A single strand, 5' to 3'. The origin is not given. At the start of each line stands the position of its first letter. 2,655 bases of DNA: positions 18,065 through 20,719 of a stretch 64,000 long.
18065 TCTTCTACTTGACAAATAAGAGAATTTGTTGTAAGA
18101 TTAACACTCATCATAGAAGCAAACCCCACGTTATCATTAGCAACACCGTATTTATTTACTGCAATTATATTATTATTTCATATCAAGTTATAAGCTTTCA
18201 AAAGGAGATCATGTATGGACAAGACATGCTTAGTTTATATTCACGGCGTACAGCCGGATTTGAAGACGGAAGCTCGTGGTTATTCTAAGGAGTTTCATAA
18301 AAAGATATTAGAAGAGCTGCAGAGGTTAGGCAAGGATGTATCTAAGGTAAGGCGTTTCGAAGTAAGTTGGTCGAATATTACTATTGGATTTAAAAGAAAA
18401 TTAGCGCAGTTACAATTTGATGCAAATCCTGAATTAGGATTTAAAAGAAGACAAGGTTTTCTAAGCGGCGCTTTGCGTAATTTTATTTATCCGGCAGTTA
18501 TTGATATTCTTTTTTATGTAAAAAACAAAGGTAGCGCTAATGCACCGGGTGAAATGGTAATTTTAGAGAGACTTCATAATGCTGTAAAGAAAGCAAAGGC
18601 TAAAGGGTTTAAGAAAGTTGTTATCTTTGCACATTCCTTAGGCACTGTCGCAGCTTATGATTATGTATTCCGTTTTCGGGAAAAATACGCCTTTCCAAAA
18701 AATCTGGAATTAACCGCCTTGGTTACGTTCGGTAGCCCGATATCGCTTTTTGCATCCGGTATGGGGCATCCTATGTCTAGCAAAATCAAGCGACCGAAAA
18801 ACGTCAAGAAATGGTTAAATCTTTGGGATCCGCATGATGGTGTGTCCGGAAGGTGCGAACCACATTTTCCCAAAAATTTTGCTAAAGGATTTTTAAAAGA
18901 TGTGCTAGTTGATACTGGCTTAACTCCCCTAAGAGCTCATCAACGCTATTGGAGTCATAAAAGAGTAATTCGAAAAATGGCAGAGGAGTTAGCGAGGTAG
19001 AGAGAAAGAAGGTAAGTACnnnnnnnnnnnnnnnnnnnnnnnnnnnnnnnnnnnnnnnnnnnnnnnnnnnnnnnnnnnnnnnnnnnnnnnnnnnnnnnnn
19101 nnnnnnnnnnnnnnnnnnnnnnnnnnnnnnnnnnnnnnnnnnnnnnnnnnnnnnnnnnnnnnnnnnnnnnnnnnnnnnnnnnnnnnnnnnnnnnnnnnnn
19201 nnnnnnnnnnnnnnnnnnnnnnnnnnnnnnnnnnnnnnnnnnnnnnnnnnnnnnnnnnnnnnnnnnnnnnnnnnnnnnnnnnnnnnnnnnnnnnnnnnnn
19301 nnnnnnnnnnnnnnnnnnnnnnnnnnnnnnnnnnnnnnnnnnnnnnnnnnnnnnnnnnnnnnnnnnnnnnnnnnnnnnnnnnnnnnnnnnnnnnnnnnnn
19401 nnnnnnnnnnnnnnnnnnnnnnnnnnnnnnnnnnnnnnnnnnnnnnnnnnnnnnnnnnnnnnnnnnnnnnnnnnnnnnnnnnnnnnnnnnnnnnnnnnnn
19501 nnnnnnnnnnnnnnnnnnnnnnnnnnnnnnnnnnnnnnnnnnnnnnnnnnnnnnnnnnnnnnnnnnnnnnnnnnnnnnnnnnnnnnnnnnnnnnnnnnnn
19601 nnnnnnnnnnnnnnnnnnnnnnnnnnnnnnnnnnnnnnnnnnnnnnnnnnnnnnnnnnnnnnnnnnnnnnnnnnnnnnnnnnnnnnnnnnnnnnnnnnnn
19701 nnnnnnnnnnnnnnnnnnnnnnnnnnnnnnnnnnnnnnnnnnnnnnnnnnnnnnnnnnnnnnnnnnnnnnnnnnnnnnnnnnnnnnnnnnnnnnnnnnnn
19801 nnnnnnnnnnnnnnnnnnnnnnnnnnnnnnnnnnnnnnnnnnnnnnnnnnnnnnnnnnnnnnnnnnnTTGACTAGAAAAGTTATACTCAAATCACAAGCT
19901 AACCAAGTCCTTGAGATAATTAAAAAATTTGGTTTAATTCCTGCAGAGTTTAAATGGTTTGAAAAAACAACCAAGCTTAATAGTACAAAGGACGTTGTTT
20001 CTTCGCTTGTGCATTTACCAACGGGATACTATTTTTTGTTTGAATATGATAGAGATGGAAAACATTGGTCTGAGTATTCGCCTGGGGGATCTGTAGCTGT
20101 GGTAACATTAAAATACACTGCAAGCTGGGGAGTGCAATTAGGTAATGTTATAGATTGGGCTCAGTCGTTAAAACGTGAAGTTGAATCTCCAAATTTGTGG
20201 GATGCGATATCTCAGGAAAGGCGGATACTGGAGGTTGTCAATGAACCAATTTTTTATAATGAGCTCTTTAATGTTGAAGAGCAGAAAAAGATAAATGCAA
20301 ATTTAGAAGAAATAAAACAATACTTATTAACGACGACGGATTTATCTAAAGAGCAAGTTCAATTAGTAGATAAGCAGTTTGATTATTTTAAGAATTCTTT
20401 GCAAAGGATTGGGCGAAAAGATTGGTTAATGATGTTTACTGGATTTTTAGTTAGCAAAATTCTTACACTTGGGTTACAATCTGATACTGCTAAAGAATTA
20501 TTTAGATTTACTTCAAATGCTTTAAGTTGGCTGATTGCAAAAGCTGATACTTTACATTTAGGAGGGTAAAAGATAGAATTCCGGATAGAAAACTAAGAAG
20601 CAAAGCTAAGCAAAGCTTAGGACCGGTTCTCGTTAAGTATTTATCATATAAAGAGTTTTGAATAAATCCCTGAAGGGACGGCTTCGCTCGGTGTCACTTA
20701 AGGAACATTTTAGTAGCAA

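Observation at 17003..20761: Accessory operon next to an HTH-Fic gene: alpha/beta-hydrolase, Gly-zipper protein and unknown protein (candidate toxin or phage-defence module)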

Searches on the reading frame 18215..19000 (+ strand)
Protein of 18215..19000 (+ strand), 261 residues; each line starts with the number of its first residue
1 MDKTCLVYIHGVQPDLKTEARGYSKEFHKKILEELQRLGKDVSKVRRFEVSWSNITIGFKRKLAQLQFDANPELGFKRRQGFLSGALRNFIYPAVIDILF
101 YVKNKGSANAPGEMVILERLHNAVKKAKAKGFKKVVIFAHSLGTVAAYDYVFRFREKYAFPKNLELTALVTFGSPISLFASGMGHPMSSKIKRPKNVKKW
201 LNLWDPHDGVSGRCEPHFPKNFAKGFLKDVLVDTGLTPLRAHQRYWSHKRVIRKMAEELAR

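Call 3: search_protein_families(library=pfam, proteins=[window:18215-19000:+], max_evalue=1)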
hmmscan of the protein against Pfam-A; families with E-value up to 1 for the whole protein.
window:18215-19000:+ (261 aa): 5 families
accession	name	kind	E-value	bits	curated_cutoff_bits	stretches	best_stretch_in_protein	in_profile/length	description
PF02862.22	DDHD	-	0.00098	19.8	28.3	1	168-223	7-74/258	DDHD domain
PF05057.20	DUF676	-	0.0013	18.8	20.3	1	118-176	64-125/217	Putative serine esterase (DUF676)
PF05990.18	DUF900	-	0.065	13.1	20.5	1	88-149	53-110/232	Alpha/beta hydrolase of unknown function (DUF900)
PF01764.32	Lipase_3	-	0.096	13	22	1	115-176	44-104/140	Lipase (class 3)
PF02450.21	LCAT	-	0.26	10.9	21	1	118-175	106-161/392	Lecithin:cholesterol acyltransferase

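Call 4: search_protein_families(library=padloc, proteins=[window:18215-19000:+], max_evalue=1)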
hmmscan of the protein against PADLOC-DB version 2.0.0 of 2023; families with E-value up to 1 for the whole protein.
window:18215-19000:+ (261 aa): 0 families

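Call 5: search_protein_families(library=ncbifam, proteins=[window:18215-19000:+], max_evalue=1)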
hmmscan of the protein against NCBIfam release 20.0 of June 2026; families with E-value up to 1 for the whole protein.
window:18215-19000:+ (261 aa): 0 families

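Call 19: find_homologous_proteins(query=window:18215-19000:+)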
Query window:18215-19000:+ (261 aa): 22 proteins with E <= 0.001 among 854 candidates.
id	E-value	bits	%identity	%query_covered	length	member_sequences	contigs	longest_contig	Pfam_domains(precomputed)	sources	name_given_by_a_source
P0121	3.4e-174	595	100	100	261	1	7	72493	-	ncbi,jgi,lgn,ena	-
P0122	2.3e-114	399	66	100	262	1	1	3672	-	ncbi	-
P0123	4.8e-112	391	66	100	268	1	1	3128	-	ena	-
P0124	4.0e-109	382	63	97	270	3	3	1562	-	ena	-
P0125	1.0e-104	367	63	99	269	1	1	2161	-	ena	-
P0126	1.8e-102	360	69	87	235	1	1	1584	-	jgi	-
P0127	6.4e-95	335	57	99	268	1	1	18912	PF02862.23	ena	-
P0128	7.8e-92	325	56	99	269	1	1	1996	-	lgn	-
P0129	8.0e-89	315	55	100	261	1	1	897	-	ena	-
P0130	8.6e-87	308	53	100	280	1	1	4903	PF02862.23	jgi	-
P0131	1.3e-86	308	52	100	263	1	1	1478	-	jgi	-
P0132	2.7e-84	300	55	96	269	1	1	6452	PF02862.23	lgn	-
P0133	1.5e-83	298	52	98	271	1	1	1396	-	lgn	-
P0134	5.6e-83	296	55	96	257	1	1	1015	PF02862.23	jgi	jgi:hypothetical protein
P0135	9.0e-82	292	55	96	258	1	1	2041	PF02862.23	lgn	-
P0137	8.2e-71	256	52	83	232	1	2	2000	PF02862.23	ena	-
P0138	7.2e-67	243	47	99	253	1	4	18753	-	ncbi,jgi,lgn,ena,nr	ncbi:MAG: hypothetical protein COV76_04575 [Candidatus Omnitrophica bacterium CG11_big_fil_rev_8_21_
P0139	7.6e-53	197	61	56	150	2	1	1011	PF02862.23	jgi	-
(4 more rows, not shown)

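Call 21: find_encoding_contigs(protein=P0121, flank=3000, max_places=7)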
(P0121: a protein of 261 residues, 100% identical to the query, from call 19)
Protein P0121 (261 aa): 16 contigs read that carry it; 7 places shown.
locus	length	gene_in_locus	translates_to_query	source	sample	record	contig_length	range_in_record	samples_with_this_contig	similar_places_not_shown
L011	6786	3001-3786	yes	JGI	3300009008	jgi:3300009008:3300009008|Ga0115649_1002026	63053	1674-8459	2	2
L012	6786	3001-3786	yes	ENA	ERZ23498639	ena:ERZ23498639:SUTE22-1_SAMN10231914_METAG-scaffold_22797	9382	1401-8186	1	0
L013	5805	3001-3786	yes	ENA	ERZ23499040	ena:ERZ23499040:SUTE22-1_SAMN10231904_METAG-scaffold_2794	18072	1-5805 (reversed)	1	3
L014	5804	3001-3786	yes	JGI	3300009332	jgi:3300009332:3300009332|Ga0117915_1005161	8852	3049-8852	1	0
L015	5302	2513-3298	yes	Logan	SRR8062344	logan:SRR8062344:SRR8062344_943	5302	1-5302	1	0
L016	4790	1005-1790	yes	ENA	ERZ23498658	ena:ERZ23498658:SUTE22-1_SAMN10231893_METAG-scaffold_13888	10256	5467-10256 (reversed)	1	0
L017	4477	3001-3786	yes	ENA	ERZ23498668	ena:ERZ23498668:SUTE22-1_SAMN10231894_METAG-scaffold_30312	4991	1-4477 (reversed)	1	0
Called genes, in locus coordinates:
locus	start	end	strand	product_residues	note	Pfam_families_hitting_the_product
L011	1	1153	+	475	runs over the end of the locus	PF14691:Fer4_20, PF00070:Pyr_redox (faint), PF00890:FAD_binding_2 (weak), PF01266:DAO (weak), PF01946:Thi4 (faint), PF03486:HI0933_like (weak), PF07992:Pyr_redox_2, PF13450:NAD_binding_8, +4 more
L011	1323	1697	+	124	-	-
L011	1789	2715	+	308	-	PF01381:HTH_3, PF02661:Fic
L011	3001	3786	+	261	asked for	-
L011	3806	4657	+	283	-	-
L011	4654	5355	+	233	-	-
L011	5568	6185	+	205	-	-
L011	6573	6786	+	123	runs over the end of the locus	PF00072:Response_reg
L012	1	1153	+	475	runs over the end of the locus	PF14691:Fer4_20, PF00070:Pyr_redox (faint), PF00890:FAD_binding_2 (weak), PF01266:DAO (weak), PF01946:Thi4 (faint), PF03486:HI0933_like (weak), PF07992:Pyr_redox_2, PF13450:NAD_binding_8, +4 more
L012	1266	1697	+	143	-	-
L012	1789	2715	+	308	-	PF01381:HTH_3, PF02661:Fic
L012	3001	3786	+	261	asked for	-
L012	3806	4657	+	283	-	-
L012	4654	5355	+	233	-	-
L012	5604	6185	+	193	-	-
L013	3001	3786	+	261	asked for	-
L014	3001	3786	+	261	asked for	-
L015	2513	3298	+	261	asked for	-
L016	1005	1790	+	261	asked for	-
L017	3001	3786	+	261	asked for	-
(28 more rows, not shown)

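Call 22: find_encoding_contigs(protein=P0127, flank=6000, max_places=2)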
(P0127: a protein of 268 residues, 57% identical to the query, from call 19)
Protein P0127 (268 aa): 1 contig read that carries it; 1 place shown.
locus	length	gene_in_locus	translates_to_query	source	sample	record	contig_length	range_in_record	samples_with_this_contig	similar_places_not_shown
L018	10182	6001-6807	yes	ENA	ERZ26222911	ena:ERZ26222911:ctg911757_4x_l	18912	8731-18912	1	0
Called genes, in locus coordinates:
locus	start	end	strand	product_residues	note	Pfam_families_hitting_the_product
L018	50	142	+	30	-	-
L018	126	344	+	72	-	PF01209:Ubie_methyltran (weak), PF05175:MTS (weak), PF13489:Methyltransf_23, PF13847:Methyltransf_31, PF13649:Methyltransf_25, PF08241:Methyltransf_11, PF08242:Methyltransf_12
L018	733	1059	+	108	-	PF00724:Oxidored_FMN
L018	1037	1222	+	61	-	-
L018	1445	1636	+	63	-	-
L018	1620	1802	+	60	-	PF00724:Oxidored_FMN (weak)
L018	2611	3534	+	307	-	PF02463:SMC_N (faint), PF13175:AAA_15 (faint), PF13476:AAA_23 (weak), PF00005:ABC_tran, PF13304:AAA_21 (faint)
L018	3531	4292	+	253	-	PF01061:ABC2_membrane, PF12698:ABC2_membrane_3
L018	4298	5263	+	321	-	PF10672:Methyltrans_SAM, PF03602:Cons_hypoth95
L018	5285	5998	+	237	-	-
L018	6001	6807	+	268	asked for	PF02862:DDHD (weak)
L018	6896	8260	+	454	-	PF04851:ResIII, PF00270:DEAD, PF00271:Helicase_C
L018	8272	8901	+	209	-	PF13539:Peptidase_M15_4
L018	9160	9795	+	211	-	PF05157:MshEN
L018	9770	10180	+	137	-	?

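Call 23: find_encoding_contigs(protein=P0138, flank=6000, max_places=2)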
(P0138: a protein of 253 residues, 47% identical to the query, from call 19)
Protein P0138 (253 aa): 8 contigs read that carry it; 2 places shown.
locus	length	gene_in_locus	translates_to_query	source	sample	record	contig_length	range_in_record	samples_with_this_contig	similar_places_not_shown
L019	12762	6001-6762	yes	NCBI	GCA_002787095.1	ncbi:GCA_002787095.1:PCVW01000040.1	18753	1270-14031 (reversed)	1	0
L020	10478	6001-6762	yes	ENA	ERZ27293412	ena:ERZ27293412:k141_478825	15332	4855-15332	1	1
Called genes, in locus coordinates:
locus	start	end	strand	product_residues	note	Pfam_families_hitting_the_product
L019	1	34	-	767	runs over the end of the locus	PF08267:Meth_synt_1, PF01717:Meth_synt_2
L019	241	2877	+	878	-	-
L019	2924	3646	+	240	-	PF00970:FAD_binding_6, PF00175:NAD_binding_1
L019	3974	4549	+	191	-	PF13242:Hydrolase_like (weak)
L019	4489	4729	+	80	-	PF13548:DUF4126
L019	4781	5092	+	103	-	PF13548:DUF4126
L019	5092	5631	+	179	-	PF18955:DUF5698, PF10035:DUF2179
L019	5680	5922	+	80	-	PF04070:DUF378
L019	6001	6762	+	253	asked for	-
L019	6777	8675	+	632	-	PF02922:CBM_48 (weak), PF00128:Alpha-amylase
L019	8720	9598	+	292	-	PF00494:SQS_PSY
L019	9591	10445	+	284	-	PF00494:SQS_PSY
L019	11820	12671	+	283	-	PF00348:polyprenyl_synt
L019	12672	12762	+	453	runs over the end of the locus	PF13292:DXP_synthase_N, PF00456:Transketolase_N (faint), PF02779:Transket_pyr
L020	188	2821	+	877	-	-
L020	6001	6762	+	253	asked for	-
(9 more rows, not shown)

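Call 63: search_protein_families(library=phrogs, proteins=[window:18215-19000:+], max_evalue=0.1)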
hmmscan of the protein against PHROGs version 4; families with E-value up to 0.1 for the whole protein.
window:18215-19000:+ (261 aa): 0 families

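Call 69: search_solved_structures(query=A5, max_evalue=1)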
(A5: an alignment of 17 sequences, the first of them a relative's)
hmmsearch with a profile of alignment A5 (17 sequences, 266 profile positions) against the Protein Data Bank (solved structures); distinct sequences matched with E-value up to 1: 5.
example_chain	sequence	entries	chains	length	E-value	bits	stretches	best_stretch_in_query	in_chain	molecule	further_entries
9jyx_A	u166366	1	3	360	0.062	15.8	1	137-225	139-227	Membrane-associated phosphatidylinositol transfer protein 1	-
9c37_A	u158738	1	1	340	0.17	14.4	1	163-225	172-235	PITPNM1, Nir2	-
9l8u_A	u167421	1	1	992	0.36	13.3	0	6-106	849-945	DNA polymerase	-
9l8t_A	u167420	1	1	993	0.36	13.3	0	6-106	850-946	DNA polymerase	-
7x2p_A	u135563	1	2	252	0.78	12.2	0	127-178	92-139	Putative lipase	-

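Call 80: search_protein_families(library=pfam, proteins=[L018:5285-5998:+], max_evalue=0.1)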
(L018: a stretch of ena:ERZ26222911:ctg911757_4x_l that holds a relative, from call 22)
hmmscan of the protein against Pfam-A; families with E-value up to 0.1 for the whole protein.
L018:5285-5998:+ (237 aa): 0 families

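Call 84: find_encoding_contigs(protein=P0122, flank=4000, max_places=2)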
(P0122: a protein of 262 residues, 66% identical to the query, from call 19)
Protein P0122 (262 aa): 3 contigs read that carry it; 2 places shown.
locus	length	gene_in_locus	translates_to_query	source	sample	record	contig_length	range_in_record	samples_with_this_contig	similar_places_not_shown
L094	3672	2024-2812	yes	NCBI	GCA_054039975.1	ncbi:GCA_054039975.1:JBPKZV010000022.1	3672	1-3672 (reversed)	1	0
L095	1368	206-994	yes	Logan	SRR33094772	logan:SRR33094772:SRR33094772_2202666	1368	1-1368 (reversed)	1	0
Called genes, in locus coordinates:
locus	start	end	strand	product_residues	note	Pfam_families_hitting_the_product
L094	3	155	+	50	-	?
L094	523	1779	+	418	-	PF01637:ATPase_2 (faint), PF13173:AAA_14, PF13635:DUF4143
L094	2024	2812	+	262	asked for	-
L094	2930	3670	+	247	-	?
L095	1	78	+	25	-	?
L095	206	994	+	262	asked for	-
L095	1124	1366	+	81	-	?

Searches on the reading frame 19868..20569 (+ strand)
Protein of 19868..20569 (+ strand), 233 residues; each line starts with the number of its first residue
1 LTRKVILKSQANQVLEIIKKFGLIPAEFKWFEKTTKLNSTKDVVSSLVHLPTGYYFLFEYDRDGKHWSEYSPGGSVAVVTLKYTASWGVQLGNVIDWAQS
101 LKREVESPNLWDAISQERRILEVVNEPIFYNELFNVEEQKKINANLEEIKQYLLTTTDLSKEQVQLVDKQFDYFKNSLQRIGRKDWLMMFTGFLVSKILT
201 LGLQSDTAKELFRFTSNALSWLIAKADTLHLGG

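Call 3: search_protein_families(library=pfam, proteins=[window:19868-20569:+], max_evalue=1)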
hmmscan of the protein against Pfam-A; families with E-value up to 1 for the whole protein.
window:19868-20569:+ (233 aa): 0 families

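Call 4: search_protein_families(library=padloc, proteins=[window:19868-20569:+], max_evalue=1)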
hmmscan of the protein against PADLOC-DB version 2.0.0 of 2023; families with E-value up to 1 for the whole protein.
window:19868-20569:+ (233 aa): 0 families

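Call 5: search_protein_families(library=ncbifam, proteins=[window:19868-20569:+], max_evalue=1)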
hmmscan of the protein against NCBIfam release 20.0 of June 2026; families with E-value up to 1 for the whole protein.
window:19868-20569:+ (233 aa): 2 families
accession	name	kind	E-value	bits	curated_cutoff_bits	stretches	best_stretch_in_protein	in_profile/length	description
NF042968.1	AcxylEst_AxeA1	equivalog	0.022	13.1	700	1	46-113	50-117/459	acetylxylan esterase AxeA1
NF009217.0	PRK12567.1-1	equivalog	0.079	12.4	268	1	24-71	152-199/238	putative monovalent cation/H+ antiporter subunit B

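Call 20: find_homologous_proteins(query=window:19868-20566:+)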
Query seq(233 aa) (233 aa): 5 proteins with E <= 0.001 among 327 candidates.
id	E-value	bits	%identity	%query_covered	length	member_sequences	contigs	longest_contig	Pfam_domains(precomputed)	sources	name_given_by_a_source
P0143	5.1e-150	515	100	100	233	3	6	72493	-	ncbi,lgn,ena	-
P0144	1.8e-36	144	42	94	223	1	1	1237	-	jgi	jgi:hypothetical protein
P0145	1.3e-33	134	35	98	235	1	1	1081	-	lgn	-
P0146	9.0e-24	102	33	88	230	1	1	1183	-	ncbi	-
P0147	6.0e-23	99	43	55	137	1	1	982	-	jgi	jgi:hypothetical protein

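Call 42: find_related_loci(query=A3, collection=metagenome_contigs, flank=6000)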
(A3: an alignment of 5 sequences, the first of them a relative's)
Query A3 (233 aa) in metagenome_contigs; peptide patterns used: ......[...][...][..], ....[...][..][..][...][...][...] (x = any residue, [..] = any of these).
228 stretches matched a pattern; 8 encode a relative of the query (tblastn E <= 1e-3); 8 distinct loci.
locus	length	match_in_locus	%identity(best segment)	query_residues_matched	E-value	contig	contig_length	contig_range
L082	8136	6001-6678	37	1-229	8e-47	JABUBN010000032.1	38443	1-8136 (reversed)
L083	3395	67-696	39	6-223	2e-42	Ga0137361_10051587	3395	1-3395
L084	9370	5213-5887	35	1-224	3e-41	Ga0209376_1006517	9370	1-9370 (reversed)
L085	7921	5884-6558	35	1-224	3e-41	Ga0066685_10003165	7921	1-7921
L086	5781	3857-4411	36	44-229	1e-37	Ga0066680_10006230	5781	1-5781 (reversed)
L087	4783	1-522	34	55-229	2e-32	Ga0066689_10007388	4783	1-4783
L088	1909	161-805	31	6-223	2e-30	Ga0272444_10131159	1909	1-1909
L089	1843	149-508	40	96-219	3e-23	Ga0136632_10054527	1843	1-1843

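Call 63: search_protein_families(library=phrogs, proteins=[window:19871-20569:+], max_evalue=0.1)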
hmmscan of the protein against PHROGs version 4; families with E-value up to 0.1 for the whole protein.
window:19871-20569:+ (232 aa): 2 families
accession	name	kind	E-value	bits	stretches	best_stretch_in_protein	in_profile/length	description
phrog_18166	-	unknown function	0.012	16.8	1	31-70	34-70/93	-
phrog_9854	-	unknown function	0.06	11.9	1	95-179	430-513/1636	-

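Call 70: search_solved_structures(query=A3, max_evalue=1)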
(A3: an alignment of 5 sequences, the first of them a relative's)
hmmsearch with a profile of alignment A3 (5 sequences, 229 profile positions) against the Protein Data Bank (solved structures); distinct sequences matched with E-value up to 1: 15.
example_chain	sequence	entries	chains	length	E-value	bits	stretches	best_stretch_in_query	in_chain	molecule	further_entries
3q0k_A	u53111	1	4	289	0.085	15.6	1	93-174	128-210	Protein kinase C and casein kinase substrate in neurons protein 2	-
3aco_A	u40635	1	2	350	0.09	15.5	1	93-173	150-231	Protein kinase C and casein kinase substrate in neurons protein 2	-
3abh_A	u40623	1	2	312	0.095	15.4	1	93-174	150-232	Protein kinase C and casein kinase substrate in neurons protein 2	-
3lll_A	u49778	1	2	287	0.1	15.3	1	93-174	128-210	Protein kinase C and casein kinase substrate in neurons protein 2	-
4fzo_A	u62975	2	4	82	0.12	15.1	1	137-191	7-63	uranyl binding protein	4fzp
3haj_A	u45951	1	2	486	0.3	13.8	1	93-173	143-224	human PACSIN2 F-BAR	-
9d5d_M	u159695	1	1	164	0.43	13.3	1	63-97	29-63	Factor VIIIa light chain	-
1ni3_A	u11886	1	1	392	0.43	13.3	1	137-197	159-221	YchF GTP-binding protein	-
4xzu_M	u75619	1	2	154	0.46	13.2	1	63-97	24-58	Coagulation factor VIII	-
3hnb_M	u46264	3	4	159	0.48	13.1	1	63-97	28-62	Coagulation factor VIII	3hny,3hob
1ug7_A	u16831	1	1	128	0.48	13.1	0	93-156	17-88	2610208M17Rik protein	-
1iqd_C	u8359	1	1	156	0.49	13.1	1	63-97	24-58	HUMAN FACTOR VIII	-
1d7p_M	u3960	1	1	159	0.49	13.1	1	63-97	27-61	COAGULATION FACTOR VIII PRECURSOR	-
4ki5_M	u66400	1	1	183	0.61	12.8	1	63-97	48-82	Coagulation factor VIII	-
2pmr_A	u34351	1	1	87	0.92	12.2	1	137-190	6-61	Uncharacterized protein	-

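Call 80: search_protein_families(library=pfam, proteins=[L085:6782-7660:+], max_evalue=0.1)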
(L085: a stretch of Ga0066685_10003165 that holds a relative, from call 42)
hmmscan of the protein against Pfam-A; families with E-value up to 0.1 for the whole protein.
L085:6782-7660:+ (292 aa): 2 families
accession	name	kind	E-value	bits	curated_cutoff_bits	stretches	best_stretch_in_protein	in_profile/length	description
PF01844.29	HNH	-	3.3e-09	37.2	21.4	1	216-270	1-46/47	HNH endonuclease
PF13391.12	HNH_2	-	0.0061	16.8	21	1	216-267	1-57/66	HNH endonuclease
